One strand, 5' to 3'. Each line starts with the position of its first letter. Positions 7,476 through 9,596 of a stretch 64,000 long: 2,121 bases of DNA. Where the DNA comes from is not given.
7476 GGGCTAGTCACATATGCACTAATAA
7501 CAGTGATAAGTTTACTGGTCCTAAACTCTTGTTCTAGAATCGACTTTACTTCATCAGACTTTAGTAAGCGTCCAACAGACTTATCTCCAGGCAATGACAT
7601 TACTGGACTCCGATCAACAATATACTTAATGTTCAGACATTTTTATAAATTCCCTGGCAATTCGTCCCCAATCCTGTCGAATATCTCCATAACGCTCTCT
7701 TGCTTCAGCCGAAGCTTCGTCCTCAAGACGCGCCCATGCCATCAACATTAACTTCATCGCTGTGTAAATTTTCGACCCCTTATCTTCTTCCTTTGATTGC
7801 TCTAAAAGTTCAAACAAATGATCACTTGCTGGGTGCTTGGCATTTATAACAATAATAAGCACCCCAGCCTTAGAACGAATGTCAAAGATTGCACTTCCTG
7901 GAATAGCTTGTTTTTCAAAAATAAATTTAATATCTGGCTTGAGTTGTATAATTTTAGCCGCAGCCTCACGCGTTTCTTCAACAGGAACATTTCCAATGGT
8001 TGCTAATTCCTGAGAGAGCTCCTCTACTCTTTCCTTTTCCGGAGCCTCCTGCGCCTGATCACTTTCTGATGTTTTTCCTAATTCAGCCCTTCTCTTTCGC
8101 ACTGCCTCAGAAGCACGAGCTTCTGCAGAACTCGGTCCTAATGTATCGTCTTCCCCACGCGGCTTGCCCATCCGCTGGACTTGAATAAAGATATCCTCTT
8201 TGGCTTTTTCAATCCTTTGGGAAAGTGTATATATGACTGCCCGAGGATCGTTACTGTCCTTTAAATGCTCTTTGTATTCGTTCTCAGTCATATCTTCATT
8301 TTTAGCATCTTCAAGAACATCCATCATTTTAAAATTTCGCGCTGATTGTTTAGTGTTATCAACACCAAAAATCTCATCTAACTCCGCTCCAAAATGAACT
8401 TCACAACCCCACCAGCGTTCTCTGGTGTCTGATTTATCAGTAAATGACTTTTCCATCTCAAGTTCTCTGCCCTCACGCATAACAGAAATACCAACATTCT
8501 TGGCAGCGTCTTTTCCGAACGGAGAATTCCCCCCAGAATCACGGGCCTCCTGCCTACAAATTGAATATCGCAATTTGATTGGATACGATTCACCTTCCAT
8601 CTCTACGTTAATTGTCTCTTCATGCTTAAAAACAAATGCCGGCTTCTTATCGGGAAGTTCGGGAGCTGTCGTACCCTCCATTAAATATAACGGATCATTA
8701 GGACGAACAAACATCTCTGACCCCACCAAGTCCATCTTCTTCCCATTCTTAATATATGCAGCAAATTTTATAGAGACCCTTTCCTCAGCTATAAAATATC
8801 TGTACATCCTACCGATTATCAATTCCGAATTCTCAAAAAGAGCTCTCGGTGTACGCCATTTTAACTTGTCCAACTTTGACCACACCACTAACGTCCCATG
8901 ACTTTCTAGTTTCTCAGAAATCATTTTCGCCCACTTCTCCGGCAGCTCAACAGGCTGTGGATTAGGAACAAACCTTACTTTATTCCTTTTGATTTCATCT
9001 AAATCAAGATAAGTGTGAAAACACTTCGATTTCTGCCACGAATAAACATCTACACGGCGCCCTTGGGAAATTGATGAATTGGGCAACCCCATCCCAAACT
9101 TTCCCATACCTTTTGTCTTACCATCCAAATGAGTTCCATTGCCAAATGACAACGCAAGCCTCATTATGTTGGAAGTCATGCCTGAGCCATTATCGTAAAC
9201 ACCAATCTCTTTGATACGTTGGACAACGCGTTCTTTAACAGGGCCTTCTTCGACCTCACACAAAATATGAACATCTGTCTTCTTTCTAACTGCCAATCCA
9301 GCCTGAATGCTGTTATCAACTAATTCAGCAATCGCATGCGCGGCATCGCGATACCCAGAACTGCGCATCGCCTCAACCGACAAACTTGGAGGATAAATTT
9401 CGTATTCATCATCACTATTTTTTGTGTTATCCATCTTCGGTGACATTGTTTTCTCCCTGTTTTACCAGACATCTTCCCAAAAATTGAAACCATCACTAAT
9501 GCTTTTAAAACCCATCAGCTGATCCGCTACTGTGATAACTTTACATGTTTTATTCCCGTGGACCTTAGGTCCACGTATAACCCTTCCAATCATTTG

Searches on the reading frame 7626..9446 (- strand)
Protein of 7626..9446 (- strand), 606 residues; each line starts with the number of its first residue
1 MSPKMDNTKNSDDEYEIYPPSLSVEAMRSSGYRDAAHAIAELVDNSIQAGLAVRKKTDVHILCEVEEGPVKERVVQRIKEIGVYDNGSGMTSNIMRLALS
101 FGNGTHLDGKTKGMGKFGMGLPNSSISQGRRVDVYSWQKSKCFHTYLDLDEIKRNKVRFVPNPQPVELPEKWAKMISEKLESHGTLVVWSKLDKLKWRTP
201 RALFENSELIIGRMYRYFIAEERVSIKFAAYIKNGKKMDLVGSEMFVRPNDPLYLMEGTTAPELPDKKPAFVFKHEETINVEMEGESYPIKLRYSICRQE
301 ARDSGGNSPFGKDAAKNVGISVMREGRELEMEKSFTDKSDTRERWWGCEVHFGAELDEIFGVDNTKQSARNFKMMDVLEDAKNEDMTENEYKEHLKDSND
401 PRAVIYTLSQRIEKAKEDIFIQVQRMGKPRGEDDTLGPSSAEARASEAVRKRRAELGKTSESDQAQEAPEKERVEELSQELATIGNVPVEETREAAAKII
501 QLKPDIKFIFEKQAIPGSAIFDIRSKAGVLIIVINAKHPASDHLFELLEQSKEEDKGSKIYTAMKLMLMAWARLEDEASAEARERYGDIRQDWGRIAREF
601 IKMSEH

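Call 10: search_protein_families(library=phrogs, proteins=[window:7626-9446:-], max_evalue=0.001)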
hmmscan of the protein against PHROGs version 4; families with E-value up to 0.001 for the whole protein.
window:7626-9446:- (606 aa): 0 families

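Call 54: search_protein_families(library=padloc, proteins=[window:7626-9446:-], max_evalue=0.001)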
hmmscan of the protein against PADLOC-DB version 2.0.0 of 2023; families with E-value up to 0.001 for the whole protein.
window:7626-9446:- (606 aa): 1 family
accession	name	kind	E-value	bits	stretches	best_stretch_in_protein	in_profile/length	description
PDLC02204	MzaB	-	2.7e-12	43.9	1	22-195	13-171/500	-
